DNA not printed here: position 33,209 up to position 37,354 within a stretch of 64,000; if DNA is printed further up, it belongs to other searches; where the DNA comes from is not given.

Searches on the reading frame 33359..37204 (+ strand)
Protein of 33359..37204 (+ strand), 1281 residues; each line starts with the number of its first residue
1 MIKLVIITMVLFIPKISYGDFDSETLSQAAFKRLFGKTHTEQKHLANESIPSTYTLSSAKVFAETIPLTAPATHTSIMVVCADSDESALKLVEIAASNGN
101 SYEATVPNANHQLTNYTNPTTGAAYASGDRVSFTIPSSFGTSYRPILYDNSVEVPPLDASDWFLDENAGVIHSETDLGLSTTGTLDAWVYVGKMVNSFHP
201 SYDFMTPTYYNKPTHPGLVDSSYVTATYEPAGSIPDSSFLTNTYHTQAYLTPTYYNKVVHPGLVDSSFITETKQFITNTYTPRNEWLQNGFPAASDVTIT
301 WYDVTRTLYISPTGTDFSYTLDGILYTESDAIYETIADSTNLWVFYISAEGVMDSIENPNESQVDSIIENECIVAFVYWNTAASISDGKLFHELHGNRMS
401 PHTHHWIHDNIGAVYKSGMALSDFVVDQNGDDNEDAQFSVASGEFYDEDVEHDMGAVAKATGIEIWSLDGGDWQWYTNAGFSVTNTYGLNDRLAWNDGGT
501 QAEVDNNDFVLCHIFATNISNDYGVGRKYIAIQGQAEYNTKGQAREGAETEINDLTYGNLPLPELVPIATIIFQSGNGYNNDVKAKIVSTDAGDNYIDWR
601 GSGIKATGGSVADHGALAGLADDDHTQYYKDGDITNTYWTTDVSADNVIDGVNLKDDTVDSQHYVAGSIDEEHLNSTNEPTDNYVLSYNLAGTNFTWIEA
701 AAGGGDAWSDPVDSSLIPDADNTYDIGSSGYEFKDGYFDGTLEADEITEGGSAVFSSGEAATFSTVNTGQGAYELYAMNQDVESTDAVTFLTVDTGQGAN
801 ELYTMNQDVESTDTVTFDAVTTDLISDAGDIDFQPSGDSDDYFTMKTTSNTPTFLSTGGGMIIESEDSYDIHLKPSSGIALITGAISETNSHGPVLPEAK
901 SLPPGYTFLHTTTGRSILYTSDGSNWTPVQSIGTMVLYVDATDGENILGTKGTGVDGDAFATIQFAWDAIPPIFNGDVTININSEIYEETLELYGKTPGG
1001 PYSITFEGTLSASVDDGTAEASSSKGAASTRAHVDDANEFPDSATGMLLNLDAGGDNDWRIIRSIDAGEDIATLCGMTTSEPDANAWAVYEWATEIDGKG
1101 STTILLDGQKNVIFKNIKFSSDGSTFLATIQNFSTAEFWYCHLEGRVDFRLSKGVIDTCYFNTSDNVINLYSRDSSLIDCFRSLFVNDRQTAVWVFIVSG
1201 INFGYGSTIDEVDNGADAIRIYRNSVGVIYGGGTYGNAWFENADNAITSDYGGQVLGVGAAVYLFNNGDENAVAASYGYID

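Call 16: search_protein_families(library=phrogs, proteins=[window:33359-37204:+], max_evalue=0.001)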
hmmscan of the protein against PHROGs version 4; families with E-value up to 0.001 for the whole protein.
window:33359-37204:+ (1281 aa): 1 family
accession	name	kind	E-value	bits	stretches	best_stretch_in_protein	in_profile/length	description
phrog_4577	-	tail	0.00012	22.4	1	935-989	121-173/340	tail protein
